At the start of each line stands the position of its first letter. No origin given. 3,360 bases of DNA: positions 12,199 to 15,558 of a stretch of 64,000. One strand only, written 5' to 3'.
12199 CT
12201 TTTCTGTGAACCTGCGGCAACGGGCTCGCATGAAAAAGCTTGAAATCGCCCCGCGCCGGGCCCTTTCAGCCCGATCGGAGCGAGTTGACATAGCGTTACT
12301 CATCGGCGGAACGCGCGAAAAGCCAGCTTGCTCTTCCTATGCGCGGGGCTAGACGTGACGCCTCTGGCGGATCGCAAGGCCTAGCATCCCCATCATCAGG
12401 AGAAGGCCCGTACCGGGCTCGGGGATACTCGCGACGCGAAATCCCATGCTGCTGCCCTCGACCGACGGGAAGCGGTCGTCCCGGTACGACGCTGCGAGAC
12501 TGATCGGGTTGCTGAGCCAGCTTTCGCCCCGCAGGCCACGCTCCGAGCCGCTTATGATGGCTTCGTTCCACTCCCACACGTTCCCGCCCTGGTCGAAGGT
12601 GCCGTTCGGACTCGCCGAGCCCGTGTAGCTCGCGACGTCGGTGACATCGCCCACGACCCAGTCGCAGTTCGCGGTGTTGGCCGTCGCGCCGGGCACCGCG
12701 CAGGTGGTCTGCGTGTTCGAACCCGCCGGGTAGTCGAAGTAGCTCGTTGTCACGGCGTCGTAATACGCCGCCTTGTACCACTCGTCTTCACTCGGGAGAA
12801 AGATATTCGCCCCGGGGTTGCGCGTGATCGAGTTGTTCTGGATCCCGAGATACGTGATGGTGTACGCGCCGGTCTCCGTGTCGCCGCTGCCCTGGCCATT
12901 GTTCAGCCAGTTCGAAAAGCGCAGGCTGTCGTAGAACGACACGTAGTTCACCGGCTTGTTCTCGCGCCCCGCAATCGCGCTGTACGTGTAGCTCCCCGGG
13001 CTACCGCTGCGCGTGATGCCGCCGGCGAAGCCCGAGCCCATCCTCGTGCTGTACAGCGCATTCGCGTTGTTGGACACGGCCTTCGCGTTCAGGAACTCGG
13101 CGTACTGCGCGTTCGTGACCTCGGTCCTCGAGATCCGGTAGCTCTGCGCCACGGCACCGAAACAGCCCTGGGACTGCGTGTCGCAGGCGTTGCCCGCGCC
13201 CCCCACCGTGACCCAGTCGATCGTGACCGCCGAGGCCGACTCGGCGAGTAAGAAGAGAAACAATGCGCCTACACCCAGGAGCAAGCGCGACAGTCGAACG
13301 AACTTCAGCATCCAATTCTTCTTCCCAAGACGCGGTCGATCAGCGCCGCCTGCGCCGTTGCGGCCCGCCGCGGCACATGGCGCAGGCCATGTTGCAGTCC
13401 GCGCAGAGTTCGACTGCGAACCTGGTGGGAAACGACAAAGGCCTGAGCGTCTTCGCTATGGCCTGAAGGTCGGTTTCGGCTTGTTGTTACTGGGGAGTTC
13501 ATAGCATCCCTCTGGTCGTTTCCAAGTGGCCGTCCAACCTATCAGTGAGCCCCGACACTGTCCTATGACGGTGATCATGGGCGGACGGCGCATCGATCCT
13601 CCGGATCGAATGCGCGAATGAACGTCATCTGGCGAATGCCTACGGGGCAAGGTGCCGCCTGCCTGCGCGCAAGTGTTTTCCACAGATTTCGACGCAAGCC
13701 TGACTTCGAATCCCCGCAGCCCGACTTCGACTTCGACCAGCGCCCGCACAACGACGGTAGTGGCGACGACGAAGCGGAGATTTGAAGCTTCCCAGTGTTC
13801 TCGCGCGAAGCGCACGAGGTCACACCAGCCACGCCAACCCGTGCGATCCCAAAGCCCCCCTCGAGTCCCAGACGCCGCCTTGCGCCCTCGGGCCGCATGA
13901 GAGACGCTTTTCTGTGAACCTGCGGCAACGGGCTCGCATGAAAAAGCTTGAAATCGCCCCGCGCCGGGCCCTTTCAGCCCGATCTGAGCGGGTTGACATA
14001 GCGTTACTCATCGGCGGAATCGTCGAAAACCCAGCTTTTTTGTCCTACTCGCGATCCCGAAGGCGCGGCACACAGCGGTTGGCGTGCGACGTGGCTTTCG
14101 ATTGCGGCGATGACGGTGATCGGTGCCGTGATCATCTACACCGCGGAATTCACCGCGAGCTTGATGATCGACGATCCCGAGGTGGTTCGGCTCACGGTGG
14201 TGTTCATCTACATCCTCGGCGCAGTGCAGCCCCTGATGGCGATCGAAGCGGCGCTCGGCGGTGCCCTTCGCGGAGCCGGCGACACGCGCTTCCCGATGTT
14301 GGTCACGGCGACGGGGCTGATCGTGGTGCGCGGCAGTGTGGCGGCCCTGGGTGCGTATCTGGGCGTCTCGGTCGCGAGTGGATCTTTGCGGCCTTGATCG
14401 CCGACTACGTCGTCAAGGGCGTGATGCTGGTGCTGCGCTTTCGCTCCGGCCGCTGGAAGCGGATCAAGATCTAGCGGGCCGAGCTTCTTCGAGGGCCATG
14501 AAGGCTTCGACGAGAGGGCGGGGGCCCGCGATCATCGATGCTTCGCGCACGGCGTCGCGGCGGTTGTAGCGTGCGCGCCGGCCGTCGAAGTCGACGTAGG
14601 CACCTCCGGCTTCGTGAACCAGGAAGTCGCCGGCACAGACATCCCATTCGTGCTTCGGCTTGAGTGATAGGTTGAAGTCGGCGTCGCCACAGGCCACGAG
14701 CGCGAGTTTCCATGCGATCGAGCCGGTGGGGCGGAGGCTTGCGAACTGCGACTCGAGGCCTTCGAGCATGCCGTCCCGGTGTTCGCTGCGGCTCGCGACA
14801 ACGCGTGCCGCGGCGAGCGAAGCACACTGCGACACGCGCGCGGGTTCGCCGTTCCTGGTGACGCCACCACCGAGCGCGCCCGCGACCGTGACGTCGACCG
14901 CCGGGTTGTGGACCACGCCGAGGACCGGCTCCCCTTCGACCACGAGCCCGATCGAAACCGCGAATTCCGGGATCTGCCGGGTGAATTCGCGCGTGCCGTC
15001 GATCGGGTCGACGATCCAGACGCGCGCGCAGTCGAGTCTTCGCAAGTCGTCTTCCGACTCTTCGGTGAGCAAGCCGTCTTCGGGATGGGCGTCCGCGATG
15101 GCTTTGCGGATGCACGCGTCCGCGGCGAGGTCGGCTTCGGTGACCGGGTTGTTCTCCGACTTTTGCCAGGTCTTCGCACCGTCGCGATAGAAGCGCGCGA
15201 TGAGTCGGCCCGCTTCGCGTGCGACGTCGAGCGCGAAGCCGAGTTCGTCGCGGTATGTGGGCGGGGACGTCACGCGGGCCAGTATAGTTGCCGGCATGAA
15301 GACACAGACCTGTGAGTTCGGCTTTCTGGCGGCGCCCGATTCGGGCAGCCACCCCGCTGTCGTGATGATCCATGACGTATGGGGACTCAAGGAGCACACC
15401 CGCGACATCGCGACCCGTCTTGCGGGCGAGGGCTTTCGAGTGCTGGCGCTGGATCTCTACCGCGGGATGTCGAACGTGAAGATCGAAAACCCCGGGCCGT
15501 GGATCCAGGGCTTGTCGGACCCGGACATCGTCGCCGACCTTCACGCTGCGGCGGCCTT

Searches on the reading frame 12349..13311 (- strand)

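Call 59: search_protein_families(library=pfam, proteins=[window:12349-13311:-], max_evalue=0.00001)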
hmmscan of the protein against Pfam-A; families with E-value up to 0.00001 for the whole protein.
window:12349-13311:- (320 aa): 1 family
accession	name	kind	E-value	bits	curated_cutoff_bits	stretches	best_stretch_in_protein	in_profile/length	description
PF03781.23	FGE-sulfatase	-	1.8e-25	90.5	23.3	1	56-294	35-254/255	Sulfatase-modifying factor enzyme 1-like domain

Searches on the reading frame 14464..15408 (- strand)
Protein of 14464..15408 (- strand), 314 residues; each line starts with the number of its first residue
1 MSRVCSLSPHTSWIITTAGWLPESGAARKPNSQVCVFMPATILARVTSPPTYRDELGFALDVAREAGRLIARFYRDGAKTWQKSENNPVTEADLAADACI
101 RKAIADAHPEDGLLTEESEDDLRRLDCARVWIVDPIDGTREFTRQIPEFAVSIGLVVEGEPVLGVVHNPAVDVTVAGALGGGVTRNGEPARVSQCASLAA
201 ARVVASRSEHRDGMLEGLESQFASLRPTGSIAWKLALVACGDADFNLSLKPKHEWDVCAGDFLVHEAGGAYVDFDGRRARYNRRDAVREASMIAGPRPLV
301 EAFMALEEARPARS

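Call 59: search_protein_families(library=pfam, proteins=[window:14464-15408:-], max_evalue=0.00001)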
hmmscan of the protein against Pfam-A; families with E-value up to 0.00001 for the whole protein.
window:14464-15408:- (314 aa): 1 family
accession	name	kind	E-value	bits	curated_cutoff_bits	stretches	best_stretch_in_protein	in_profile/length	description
PF00459.30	Inositol_P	-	2.6e-58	198.1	27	1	58-291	8-249/271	Inositol monophosphatase family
